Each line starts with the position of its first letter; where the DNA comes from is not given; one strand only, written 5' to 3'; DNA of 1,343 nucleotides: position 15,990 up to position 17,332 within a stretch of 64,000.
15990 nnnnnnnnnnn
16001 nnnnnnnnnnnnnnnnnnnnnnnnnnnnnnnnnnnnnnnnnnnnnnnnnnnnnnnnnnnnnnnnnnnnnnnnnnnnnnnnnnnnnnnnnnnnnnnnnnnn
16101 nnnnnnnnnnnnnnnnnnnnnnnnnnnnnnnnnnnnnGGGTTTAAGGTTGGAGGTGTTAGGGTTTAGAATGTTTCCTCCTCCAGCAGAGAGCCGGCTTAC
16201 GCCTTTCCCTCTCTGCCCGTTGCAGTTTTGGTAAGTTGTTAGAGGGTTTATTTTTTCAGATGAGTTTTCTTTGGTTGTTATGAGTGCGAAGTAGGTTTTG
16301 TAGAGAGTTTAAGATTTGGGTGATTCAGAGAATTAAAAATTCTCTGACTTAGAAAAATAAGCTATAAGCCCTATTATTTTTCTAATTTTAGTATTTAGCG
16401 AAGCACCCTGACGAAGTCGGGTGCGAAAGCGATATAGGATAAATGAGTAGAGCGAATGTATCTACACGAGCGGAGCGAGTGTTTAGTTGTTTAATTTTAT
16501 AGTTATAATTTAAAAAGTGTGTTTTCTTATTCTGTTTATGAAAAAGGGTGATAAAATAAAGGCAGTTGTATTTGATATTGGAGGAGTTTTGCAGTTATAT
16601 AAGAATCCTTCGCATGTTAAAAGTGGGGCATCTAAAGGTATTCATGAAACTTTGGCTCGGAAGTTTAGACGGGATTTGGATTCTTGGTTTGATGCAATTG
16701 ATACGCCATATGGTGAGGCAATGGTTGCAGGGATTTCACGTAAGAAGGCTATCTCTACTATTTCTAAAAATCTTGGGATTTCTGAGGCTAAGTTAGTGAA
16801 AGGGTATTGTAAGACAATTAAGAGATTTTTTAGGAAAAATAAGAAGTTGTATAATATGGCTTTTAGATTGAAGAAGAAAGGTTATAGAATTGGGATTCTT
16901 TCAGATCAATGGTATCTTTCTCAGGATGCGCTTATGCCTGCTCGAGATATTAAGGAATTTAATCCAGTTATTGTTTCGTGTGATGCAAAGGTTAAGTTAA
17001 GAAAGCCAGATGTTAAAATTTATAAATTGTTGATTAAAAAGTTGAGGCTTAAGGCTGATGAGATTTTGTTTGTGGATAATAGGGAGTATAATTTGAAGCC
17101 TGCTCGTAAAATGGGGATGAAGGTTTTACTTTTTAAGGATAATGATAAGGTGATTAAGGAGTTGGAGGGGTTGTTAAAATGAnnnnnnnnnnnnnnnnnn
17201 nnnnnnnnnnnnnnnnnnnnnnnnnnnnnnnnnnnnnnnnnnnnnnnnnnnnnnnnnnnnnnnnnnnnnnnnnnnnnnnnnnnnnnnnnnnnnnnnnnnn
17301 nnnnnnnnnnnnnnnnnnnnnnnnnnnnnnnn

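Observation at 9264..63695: Dispersed mosaic intergenic repeat family: four 255-316 bp copies all on the + strand, plus fragments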

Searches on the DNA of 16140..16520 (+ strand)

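Call 51: search_rna_families(source=window, start=16140, end=16520, threshold=evalue, max_evalue=10)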
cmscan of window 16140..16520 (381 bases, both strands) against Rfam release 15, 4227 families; matches with E-value up to 10: 1.
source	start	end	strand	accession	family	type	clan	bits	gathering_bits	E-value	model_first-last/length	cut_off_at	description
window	16326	16392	-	RF01742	lactis-plasmid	Gene; sRNA;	-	17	70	4.2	1-106/106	no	lactis-plasmid RNA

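Call 57: build_rna_model(alignment_id=A4, structure=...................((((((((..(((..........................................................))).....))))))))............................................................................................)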
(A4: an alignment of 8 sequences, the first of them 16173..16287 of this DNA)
Model R1 built from alignment A4 (8 sequences, 198 columns); structure: as given.
model positions 117; base pairs 11; branch points 0; effective number of sequences 2.68; information 0.59 bits per position. Calibrated on 0.2 Mb of random sequence (short: E-values are rough).
structure used (alignment columns):
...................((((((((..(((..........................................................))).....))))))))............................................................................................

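Call 58: search_with_rna_model(model_id=R1, source=window, filters=off, max_evalue=10)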
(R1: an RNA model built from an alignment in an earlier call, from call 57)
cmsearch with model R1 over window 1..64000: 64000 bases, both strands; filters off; matches with E-value up to 10: 72.
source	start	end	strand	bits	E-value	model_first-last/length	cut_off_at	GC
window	63441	63556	+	127.6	5.5e-26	1-117/117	no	0.41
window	16173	16287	+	117.3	1.1e-23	1-117/117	no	0.46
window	17715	17828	+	106.7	2.6e-21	1-117/117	no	0.41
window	53125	53240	+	105.9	3.8e-21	1-117/117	no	0.43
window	58124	58241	+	100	8e-20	1-117/117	no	0.39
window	9264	9427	+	74.6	3.6e-14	1-117/117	no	0.37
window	11540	11603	+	16.3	0.36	1-117/117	no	0.27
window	13426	13530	+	15.6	0.51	1-117/117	no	0.3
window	14169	14269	+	15.1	0.67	1-117/117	no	0.31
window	37265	37364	+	14.9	0.74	1-117/117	no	0.31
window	1748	1803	-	14.6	0.9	1-117/117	no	0.3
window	14061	14146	+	14.5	0.91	1-117/117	no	0.34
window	58481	58530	+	14.3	1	1-117/117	no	0.42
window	3434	3518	+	14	1.2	1-117/117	no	0.32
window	21736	21808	+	13.4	1.6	1-117/117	no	0.26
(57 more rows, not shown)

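Call 59: search_with_rna_model(model_id=R1, sources=[window, L014, L017, L019, L020, L021, L024, L004, L005, L008, L009, L010, L011, L013], max_evalue=0.01, make_alignment=true)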
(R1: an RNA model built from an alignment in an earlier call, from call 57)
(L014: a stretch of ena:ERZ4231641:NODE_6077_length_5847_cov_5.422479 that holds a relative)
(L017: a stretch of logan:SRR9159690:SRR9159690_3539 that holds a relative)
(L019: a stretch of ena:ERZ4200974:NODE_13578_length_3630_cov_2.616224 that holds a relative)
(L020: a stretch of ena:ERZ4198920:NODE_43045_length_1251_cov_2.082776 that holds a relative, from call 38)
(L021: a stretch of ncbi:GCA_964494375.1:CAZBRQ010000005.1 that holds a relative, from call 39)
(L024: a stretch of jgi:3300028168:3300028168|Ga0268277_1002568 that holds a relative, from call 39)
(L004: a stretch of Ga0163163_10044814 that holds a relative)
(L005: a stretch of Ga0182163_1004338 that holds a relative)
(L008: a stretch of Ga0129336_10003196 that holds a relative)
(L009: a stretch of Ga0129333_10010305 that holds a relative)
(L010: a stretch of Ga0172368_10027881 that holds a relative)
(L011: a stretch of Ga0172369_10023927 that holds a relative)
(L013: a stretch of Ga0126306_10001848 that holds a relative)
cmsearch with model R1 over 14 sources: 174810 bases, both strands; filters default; matches with E-value up to 0.01: 8.
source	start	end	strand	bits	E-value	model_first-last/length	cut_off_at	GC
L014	3824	3939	-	128.9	7.7e-26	1-117/117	no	0.39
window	63441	63556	+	127.6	1.5e-25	1-117/117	no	0.41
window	16173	16287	+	117.3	2.9e-23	1-117/117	no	0.46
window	17715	17828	+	106.7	7e-21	1-117/117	no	0.41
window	53125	53240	+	105.9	1e-20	1-117/117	no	0.43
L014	4609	4725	-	102.5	5.8e-20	1-117/117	no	0.38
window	58124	58241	+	99.9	2.2e-19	1-117/117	no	0.39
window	9264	9427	+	74.6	9.8e-14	1-117/117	no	0.37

Alignment A6: 8 matches aligned to the model, 172 columns, each read 5' to 3' on its own strand. Consensus structure (alignment columns), stored with it:
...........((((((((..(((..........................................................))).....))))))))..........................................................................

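Call 68: search_with_rna_model(model_id=R1, sources=[L025, L028, L037, L040, L047, L053, L026, L027, L029, L030, L035, L036, L054], max_evalue=0.1)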
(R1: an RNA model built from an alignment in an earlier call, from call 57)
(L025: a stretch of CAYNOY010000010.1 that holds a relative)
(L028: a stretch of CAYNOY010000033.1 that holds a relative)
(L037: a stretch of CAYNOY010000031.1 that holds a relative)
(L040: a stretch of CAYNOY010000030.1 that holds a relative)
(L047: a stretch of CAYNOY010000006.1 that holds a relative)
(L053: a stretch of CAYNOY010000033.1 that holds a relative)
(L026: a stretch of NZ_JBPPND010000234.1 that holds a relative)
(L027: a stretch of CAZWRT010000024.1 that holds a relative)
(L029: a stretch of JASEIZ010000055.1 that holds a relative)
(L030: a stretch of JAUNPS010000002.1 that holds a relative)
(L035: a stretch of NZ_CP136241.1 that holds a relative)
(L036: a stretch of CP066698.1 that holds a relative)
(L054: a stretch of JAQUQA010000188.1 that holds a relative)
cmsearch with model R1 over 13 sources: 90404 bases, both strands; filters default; matches with E-value up to 0.1: 11.
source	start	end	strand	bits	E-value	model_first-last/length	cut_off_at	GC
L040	850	964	+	89.9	1.9e-17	1-117/117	no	0.39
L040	1745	1855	+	67.3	2.2e-12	1-117/117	no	0.36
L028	1853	1967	+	66.5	3.2e-12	1-117/117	no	0.43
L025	2890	2999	+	61.5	4.2e-11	1-117/117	no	0.36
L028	3200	3378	+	60.2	8.5e-11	1-117/117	no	0.4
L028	6719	6875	+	58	2.6e-10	1-117/117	no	0.41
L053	1776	1876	+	52.9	3.5e-09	1-117/117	no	0.4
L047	6071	6185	+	52.1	5.4e-09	1-117/117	no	0.37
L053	987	1099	+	52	5.5e-09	1-117/117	no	0.36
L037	3795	3905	+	43.5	4.3e-07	1-117/117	no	0.34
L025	5318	5532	+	31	0.00027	1-117/117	no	0.33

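Call 82: search_with_rna_model(model_id=R1, sources=[window, L014, L025, L028, L037, L040, L047, L053], max_evalue=0.001, make_alignment=true)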
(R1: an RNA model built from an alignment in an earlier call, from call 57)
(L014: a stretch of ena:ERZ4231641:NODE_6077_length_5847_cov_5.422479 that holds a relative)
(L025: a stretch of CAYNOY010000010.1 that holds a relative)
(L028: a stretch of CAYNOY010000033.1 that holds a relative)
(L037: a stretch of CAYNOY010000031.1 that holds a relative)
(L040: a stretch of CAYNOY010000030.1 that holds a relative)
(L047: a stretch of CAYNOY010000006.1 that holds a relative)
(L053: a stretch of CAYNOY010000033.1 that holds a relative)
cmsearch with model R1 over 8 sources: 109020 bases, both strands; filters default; matches with E-value up to 0.001: 19.
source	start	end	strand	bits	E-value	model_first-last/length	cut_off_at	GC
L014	3824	3939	-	128.9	4.8e-26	1-117/117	no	0.39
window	63441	63556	+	127.6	9.5e-26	1-117/117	no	0.41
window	16173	16287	+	117.3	1.8e-23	1-117/117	no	0.46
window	17715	17828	+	106.7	4.4e-21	1-117/117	no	0.41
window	53125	53240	+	105.9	6.5e-21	1-117/117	no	0.43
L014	4609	4725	-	102.5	3.6e-20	1-117/117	no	0.38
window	58124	58241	+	99.9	1.4e-19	1-117/117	no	0.39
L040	850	964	+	89.9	2.3e-17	1-117/117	no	0.39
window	9264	9427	+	74.6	6.1e-14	1-117/117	no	0.37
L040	1745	1855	+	67.3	2.6e-12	1-117/117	no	0.36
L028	1853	1967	+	66.5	3.9e-12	1-117/117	no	0.43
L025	2890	2999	+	61.5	5.1e-11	1-117/117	no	0.36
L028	3200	3378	+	60.2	1e-10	1-117/117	no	0.4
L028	6719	6875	+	58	3.1e-10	1-117/117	no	0.41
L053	1776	1876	+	52.9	4.2e-09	1-117/117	no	0.4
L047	6071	6185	+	52.1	6.5e-09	1-117/117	no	0.37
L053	987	1099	+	52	6.7e-09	1-117/117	no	0.36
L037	3795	3905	+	43.5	5.2e-07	1-117/117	no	0.34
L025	5318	5532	+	31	0.00033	1-117/117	no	0.33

Alignment A8: 19 matches aligned to the model, 291 columns, each read 5' to 3' on its own strand. Consensus structure (alignment columns), stored with it:
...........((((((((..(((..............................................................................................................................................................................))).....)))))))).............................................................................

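Call 94: search_with_rna_model(model_id=R1, sources=[L067, L068, L069], max_evalue=1)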
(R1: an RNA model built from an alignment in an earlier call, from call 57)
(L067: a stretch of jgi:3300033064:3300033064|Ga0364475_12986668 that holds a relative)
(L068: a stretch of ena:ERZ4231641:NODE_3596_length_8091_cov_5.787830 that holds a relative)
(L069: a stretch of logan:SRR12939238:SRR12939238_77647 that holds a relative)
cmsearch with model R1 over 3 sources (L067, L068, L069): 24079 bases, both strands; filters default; matches with E-value up to 1: 14.
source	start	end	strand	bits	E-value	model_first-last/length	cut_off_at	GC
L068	3396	3501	-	54.2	4.9e-10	1-117/117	no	0.42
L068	230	334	-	28.2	0.00031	1-117/117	no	0.43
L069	1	31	-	21.1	0.012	1-32/117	3'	0.61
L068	7800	7856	-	17.6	0.07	1-117/117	no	0.37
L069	4330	4386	-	17.6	0.07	1-117/117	no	0.37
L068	7014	7115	-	16.7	0.11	1-117/117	no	0.25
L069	3544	3645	-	16.7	0.11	1-117/117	no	0.25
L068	5461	5564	-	16.5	0.12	1-117/117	no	0.34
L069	1991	2094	-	16.5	0.12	1-117/117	no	0.34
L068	6375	6442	-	14.1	0.42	1-117/117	no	0.28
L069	2905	2972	-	14.1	0.42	1-117/117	no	0.28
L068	3662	3731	-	13.2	0.67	1-117/117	no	0.29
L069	192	261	-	13.2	0.67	1-117/117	no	0.29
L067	2264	2366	+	12.6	0.9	1-117/117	no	0.36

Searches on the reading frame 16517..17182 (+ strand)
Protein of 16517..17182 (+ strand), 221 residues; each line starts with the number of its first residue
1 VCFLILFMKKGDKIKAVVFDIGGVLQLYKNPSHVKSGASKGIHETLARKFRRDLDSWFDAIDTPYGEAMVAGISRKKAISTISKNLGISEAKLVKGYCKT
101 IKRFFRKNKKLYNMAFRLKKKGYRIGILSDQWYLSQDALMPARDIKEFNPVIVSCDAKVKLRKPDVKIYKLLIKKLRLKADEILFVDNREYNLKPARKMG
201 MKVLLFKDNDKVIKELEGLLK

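Call 7: search_protein_families(library=pfam, proteins=[window:16517-17182:+])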
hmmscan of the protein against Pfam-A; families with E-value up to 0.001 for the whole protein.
window:16517-17182:+ (221 aa): 2 families
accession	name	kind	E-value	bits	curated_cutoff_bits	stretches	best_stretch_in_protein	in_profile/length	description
PF13419.12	HAD_2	-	1.1e-10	42.3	23.8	1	91-204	63-176/178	Haloacid dehalogenase-like hydrolase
PF00702.32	Hydrolase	-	4.1e-10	40.8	26.4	1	14-200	1-191/191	haloacid dehalogenase-like hydrolase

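Call 37: find_homologous_proteins(query=window:16517-17182:+, max_evalue=1e-40)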
Query window:16517-17182:+ (221 aa): 122 proteins with E <= 1e-40 among 523 candidates; the best 120 are listed.
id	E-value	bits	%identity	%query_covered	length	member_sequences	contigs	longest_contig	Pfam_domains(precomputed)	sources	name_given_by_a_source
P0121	2.2e-122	425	99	89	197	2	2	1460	PF13419.13,PF00702.33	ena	-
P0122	7.3e-105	368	82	95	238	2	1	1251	PF13419.13,PF00702.33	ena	-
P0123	2.4e-80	288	62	95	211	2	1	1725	PF13419.13,PF00702.33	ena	-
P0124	3.4e-80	287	63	95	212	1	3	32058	PF13419.13,PF00702.33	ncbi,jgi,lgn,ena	-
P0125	8.8e-74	266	61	95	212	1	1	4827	PF13419.13,PF00702.33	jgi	jgi:epoxide hydrolase-like predicted phosphatase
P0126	4.8e-71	257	58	96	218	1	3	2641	PF13419.13,PF00702.33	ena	-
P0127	3.7e-70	254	58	94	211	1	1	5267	PF13419.13,PF00702.33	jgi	-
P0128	1.8e-68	249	56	95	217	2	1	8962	PF13419.13,PF00702.33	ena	-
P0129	5.1e-68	247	57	95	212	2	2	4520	PF13419.13,PF00702.33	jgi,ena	-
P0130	6.0e-68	247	58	93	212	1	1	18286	PF13419.13,PF00702.33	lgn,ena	-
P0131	1.4e-67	246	57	92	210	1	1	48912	PF13419.13,PF00702.33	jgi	-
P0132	1.5e-67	246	57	93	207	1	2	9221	PF13419.13,PF00702.33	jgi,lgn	-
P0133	2.0e-67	245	55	96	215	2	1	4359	PF13419.13,PF00702.33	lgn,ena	-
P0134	3.1e-67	245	54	94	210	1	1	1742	PF13419.13,PF00702.33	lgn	-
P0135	1.5e-66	242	58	93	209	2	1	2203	PF13419.13,PF00702.33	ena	-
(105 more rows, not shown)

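Call 38: find_encoding_contigs(protein=P0122, flank=10000, max_places=6)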
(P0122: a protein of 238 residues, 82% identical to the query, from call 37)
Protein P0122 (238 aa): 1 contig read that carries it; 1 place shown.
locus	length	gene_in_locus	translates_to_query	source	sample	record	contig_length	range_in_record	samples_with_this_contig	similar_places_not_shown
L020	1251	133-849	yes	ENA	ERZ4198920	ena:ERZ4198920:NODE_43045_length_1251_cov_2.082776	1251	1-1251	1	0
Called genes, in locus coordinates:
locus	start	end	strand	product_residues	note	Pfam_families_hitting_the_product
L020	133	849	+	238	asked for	PF00702:Hydrolase, PF13419:HAD_2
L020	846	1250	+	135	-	?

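Call 39: find_encoding_contigs(protein=P0124, flank=10000, max_places=4)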
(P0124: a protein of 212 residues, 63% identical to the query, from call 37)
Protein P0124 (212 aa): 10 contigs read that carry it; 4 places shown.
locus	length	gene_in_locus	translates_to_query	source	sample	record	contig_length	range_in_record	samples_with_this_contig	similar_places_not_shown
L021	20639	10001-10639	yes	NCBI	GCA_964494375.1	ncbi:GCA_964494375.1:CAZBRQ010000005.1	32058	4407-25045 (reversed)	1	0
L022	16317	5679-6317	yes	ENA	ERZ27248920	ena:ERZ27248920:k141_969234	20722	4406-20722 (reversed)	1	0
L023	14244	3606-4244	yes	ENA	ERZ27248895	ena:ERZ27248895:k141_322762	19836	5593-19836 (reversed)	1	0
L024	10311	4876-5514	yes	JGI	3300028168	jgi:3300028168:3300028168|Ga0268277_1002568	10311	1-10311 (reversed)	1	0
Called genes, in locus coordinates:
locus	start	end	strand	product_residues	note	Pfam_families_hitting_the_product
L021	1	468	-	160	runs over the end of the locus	PF09845:OapC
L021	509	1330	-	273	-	PF12804:NTP_transf_3 (weak), PF00483:NTP_transferase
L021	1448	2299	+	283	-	PF02754:CCG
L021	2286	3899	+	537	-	PF01565:FAD_binding_4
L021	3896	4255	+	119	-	PF13187:Fer4_9 (faint), PF14697:Fer4_21 (faint), PF13237:Fer4_10, PF00037:Fer4 (faint), PF12797:Fer4_2 (faint), PF13183:Fer4_8, PF12838:Fer4_7 (weak), PF13534:Fer4_17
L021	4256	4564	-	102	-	PF00338:Ribosomal_S10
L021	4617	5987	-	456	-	PF02878:PGM_PMM_I, PF02879:PGM_PMM_II (faint), PF02880:PGM_PMM_III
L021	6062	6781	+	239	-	PF00565:SNase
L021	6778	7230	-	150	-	-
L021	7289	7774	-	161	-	-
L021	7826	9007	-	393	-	PF01136:Peptidase_U32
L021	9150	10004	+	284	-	PF00009:GTP_EFTU (faint), PF03193:RsgA_GTPase (faint), PF01926:MMR_HSR1, PF02421:FeoB_N (weak)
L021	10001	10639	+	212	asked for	PF00702:Hydrolase, PF13419:HAD_2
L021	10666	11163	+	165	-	-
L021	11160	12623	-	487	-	PF00270:DEAD, PF04851:ResIII, PF00271:Helicase_C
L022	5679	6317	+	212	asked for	PF00702:Hydrolase, PF13419:HAD_2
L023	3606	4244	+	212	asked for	PF00702:Hydrolase, PF13419:HAD_2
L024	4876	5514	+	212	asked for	PF00702:Hydrolase, PF13419:HAD_2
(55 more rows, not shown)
